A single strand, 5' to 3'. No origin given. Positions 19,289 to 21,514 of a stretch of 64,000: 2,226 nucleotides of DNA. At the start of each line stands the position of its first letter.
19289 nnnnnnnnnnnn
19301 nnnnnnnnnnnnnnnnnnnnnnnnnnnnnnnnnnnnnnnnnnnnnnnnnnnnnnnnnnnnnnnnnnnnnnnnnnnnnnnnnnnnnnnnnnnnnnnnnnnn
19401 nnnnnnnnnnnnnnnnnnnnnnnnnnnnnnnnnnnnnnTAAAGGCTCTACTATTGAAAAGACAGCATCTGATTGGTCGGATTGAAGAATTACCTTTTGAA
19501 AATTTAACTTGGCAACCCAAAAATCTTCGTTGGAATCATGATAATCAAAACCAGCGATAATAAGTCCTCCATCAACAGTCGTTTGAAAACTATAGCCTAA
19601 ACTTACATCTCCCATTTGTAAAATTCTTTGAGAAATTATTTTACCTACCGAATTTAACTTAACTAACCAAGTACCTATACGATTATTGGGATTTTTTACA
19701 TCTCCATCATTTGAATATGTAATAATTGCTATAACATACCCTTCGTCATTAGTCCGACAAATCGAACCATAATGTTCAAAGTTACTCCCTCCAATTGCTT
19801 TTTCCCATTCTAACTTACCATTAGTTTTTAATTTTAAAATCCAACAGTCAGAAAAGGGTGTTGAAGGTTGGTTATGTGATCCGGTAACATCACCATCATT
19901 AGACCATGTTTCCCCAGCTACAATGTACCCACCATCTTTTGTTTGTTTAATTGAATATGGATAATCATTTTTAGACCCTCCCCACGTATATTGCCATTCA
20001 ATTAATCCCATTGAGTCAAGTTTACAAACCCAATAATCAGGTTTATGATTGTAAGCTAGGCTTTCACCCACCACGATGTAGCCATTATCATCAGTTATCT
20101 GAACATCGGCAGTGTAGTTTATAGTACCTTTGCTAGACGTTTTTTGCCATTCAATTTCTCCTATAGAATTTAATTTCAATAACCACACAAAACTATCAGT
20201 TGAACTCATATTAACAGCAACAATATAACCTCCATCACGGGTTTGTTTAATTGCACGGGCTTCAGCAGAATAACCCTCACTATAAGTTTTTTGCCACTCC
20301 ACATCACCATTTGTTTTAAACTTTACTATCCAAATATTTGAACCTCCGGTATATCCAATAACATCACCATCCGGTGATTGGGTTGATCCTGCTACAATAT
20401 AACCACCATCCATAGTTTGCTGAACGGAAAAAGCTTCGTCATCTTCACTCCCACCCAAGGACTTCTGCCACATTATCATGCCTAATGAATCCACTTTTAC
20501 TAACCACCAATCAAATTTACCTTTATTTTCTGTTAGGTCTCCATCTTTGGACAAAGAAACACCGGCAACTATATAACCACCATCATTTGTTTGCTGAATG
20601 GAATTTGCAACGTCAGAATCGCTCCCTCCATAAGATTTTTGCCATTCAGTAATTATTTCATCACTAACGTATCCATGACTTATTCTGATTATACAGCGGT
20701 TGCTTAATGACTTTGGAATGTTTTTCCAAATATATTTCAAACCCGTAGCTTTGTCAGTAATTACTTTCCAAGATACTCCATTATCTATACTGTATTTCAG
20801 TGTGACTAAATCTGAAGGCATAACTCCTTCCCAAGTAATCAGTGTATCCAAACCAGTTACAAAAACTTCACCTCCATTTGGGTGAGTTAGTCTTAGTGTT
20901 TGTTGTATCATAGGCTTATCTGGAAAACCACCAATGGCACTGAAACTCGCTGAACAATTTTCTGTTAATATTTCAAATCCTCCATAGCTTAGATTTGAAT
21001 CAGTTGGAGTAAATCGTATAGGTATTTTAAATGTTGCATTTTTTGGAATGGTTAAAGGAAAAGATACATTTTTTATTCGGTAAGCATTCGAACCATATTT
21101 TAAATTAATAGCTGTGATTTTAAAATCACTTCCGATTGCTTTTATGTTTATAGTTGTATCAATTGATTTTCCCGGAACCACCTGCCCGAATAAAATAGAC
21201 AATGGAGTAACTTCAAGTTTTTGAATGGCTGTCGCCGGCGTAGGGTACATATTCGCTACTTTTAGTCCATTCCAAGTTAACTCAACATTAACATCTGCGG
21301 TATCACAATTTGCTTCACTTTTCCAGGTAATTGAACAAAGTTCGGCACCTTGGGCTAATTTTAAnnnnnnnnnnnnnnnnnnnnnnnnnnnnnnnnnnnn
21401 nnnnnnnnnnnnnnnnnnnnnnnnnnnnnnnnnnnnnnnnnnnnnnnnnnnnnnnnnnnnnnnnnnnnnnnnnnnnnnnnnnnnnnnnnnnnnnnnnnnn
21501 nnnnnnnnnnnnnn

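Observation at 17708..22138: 1476-aa founder-like member combining VWA, beta-propeller, fn3 repeats and a T9SS tail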

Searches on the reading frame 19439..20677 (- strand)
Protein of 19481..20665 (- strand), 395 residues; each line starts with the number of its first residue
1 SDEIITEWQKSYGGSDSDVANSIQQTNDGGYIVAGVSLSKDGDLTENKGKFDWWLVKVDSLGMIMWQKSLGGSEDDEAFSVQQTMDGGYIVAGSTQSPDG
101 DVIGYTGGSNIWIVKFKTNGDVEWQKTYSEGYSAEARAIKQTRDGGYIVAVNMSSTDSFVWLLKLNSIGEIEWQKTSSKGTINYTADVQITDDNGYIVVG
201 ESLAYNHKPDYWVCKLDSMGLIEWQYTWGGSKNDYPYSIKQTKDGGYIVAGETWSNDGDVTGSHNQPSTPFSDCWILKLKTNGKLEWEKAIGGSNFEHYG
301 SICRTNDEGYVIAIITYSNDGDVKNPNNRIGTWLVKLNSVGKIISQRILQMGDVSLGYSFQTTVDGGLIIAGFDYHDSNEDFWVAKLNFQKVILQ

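Call 9: search_protein_families(library=pfam, proteins=[window:19481-20665:-], max_evalue=10)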
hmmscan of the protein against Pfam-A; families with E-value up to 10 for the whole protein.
seq(395 aa): 3 families
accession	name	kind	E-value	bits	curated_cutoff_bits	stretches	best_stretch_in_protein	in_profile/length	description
PF13418.12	Kelch_4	-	0.004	17.5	21.6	1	244-290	13-44/49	Galactose oxidase, central domain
PF18764.7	nos_propeller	-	0.045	14.1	30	0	127-160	5-38/71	Nitrous oxide reductase propeller repeat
PF17164.10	DUF5122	-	0.46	11.2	27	0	244-258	3-17/36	Domain of unknown function (DUF5122) beta-propeller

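Call 29: predict_structure(alignment_id=A1)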
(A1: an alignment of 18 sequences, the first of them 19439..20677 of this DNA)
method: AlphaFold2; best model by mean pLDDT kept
length: 413 residues; sequences in the alignment: 18
mean_pLDDT: 86.6   pTM: 0.86
mean pLDDT of the five models: 86.6, 85.8, 85.4, 83.5, 82.8
residues with pLDDT >= 90: 259; 70-90: 110; 50-70: 21; < 50: 23
segments of 3 or more residues with pLDDT < 50: 1-4, 396-413
pLDDT, mean of each block of 10 residues (from residue 1): 64 90 95 96 83 89 94 93 97 97 91 94 96 85 96 86 87 95 73 96 79 89 95 91 94 93 82 82 97 91 84 91 85 87 92 85 88 90 86 56 35 34
secondary structure, 60 per line:
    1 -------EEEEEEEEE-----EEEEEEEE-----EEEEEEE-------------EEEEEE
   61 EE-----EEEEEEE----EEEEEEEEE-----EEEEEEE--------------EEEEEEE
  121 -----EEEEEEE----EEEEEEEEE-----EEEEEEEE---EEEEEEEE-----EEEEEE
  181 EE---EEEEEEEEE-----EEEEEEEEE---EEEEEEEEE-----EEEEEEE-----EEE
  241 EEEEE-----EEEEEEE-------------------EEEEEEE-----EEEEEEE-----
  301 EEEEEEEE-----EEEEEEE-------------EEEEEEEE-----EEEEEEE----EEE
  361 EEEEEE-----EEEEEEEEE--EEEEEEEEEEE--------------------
elements in order: E8-16 E22-29 E35-41 E55-62 E68-74 E79-87 E93-99 E114-120 E126-132 E137-145 E151-158 E162-169 E175-182 E186-194 E200-208 E212-220 E226-232 E238-245 E251-257 E277-283 E289-295 E301-308 E314-320 E334-341 E347-353 E358-366 E372-380 E383-393

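Call 31: fold_search(model_id=the predicted structure, library=pdb)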
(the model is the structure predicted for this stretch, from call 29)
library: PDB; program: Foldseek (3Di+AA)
matches with E <= 10: 824; with E <= 0.001: 308
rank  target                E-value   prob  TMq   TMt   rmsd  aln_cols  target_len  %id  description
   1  7roo                  2.5e-18  1.00  0.76  0.50   4.4       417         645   18  Crystal structure of Friedel-Crafts alkylating enzyme CylK from Cylindospermum licheniforme with bromide (released 2022-03-23)
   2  7ron                  1.7e-17  1.00  0.76  0.51   4.4       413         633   19  Crystal structure of the Friedel-Crafts alkylating enzyme CylK from Cylindospermum licheniforme (released 2022-03-23)
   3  7fh7                  1.8e-17  1.00  0.78  0.51   4.4       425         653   18  Friedel-Crafts alkylation enzyme CylK mutant Y37F (released 2022-02-16)
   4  7fh6                  2.1e-17  1.00  0.77  0.50   4.4       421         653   18  Friedel-Crafts alkylation enzyme CylK (released 2022-02-16)
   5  7fh8                  3.9e-17  1.00  0.77  0.50   4.5       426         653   18  Friedel-Crafts alkylation enzyme CylK mutant H391A (released 2022-02-16)
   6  6fhx_A                4.5e-09  1.00  0.58  0.68   7.1       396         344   14  Photorhabdus asymbiotica lectin (PHL) in complex with synthetic C-fucoside (released 2019-01-30)
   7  6flu_A                1.2e-08  1.00  0.58  0.68   7.4       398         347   14  Photorhabdus asymbiotica lectin (PHL) in complex with synthetic C-fucoside (released 2019-02-06)
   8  5mxg_A                1.6e-08  1.00  0.59  0.69   5.9       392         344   14  Photorhabdus asymbiotica lectin (PHL) in complex with blood group H trisaccharide (released 2017-08-09)
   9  6rg2_B                2.2e-08  1.00  0.57  0.67   6.1       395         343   12  Photorhabdus laumondii lectin PLL2 in complex with 3-O-methyl-D-glucose (released 2020-07-01)
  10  6rfz                  2.5e-08  1.00  0.57  0.67   4.9       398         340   12  Photorhabdus laumondii lectin PLL2 in complex with D-glucose (released 2020-07-01)
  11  6fhy_A                2.7e-08  1.00  0.58  0.68   6.6       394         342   14  Photorhabdus asymbiotica lectin (PHL) in complex with synthetic C-fucoside (released 2019-01-30)
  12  6rgg_B                4.0e-08  1.00  0.59  0.70   4.8       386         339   12  Photorhabdus laumondii lectin PLL2 in complex with O-methylated PGL-1-derived disaccharide (released 2020-07-01)
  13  3no2                  5.8e-08  1.00  0.42  0.59   5.5       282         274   14  Crystal structure of a protein of unknown function (BACCAC_01654) from Bacteroides caccae at 1.35 A resolution (released 2010-07-28)
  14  5mxh                  6.4e-08  1.00  0.59  0.69   5.9       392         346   14  Photorhabdus asymbiotica lectin (PHL) in complex with D-galactose (released 2017-08-09)
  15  9kf4                  1.2e-07  1.00  0.45  0.41  11.2       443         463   13  Crystal structure of Streptomyces sp. sulfotransferase Cpz4 involved in Caprazamycins Synthesis (released 2025-11-05)
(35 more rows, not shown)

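Call 32: search_protein_families(library=pfam, alignment_id=A1, max_evalue=0.1)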
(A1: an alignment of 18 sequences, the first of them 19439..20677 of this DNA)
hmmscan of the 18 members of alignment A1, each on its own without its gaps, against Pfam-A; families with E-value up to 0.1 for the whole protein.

A. member 1, window:19439-20677:- (413 aa): 2 families
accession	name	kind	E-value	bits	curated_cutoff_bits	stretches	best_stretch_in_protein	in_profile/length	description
PF13418.12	Kelch_4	-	0.0045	17.3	21.6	1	248-294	13-44/49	Galactose oxidase, central domain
PF18764.7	nos_propeller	-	0.057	13.8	30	0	131-164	5-38/71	Nitrous oxide reductase propeller repeat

B. families by the number of members that match (of 18 scanned): 24 families
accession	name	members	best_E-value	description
PF09837.15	DUF2064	7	1.7e-08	Uncharacterized protein conserved in bacteria (DUF2064)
PF14505.12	DUF4438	3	2.5e-14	Domain of unknown function (DUF4438), N-terminal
PF24005.1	DUF7320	3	2.3e-05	Domain of unknown function (DUF7320)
PF00400.38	WD40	3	9.6e-05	WD domain, G-beta repeat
PF17164.10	DUF5122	2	8e-06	Domain of unknown function (DUF5122) beta-propeller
PF05402.18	PqqD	2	9.1e-05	Coenzyme PQQ synthesis protein D (PqqD)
PF13570.13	Beta-prop_ACSF4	2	0.0031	Beta-alanine-activating enzyme, beta-propeller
PF13418.12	Kelch_4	2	0.0045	Galactose oxidase, central domain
PF25293.1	Beta-prop_EMC1_N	1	1.2e-05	EMC1 N-terminal beta-propeller domain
PF23980.1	Phage_tail_tube_init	1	5.2e-05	Putative phage tail tube initiator protein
PF16786.11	RecA_dep_nuc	1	8.7e-05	Recombination enhancement, RecA-dependent nuclease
PF24084.1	DUF7369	1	0.00049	Domain of unknown function (DUF7369)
PF03427.18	CBM_19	1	0.0046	Carbohydrate binding domain (family 19)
PF03795.20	YCII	1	0.0049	YCII-related domain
PF07306.16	DUF1455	1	0.005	Protein of unknown function (DUF1455)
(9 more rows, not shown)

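Call 33: search_solved_structures(query=A1, max_evalue=1)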
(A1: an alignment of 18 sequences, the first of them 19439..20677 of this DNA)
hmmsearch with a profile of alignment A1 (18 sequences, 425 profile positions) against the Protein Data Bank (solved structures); distinct sequences matched with E-value up to 1: 21.
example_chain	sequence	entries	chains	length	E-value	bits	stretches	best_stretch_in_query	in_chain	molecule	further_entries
7fh6_A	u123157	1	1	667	3.7e-31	111.6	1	13-416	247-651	CylK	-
7fh7_A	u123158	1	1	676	3.8e-31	111.6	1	13-416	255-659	CylK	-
7ron_A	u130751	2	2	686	4e-31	111.5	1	13-416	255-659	CylK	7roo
7fh8_A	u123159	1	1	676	4.7e-31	111.3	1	13-416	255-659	CylK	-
8prj_A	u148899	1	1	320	4.6e-12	48.7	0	276-302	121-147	v31Bagel8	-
8prs_A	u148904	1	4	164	3.9e-06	29.2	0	310-310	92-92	nvBagel4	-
8pra_A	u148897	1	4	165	4.5e-05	25.7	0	277-307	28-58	Cell surface protein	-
8prl_A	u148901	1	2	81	0.035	16.1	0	278-307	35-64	Cell surface protein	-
8pro_A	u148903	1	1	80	0.038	16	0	277-307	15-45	Cell surface protein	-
8prd_A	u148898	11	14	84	0.04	16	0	276-307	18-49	Cell surface protein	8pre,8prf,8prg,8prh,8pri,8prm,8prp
3cnj_A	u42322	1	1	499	0.78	11.7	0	136-165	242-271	Cholesterol oxidase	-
4rek_A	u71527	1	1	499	0.78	11.7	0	136-165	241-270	Cholesterol oxidase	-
1cbo_A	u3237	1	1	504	0.79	11.7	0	136-165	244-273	PROTEIN (CHOLESTEROL OXIDASE)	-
3b6d_A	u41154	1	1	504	0.79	11.7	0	136-165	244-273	Cholesterol oxidase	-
1cc2_A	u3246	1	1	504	0.79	11.7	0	136-165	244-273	PROTEIN (CHOLESTEROL OXIDASE)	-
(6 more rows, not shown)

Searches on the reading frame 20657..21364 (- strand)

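Call 9: search_protein_families(library=pfam, proteins=[window:20657-21364:-], max_evalue=10)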
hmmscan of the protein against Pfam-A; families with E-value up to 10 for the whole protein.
seq(236 aa): 3 families
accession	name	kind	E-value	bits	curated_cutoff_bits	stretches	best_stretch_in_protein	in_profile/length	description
PF21471.3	Reelin_subrepeat-B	-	0.014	15.6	27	1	185-204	58-77/127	Reelin subrepeat B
PF22073.2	Cep192_D4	-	0.022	15.4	35.5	1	49-135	3-95/112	Cep192 domain 4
PF02012.26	BNR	-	1.1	10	27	1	191-200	2-11/12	BNR/Asp-box repeat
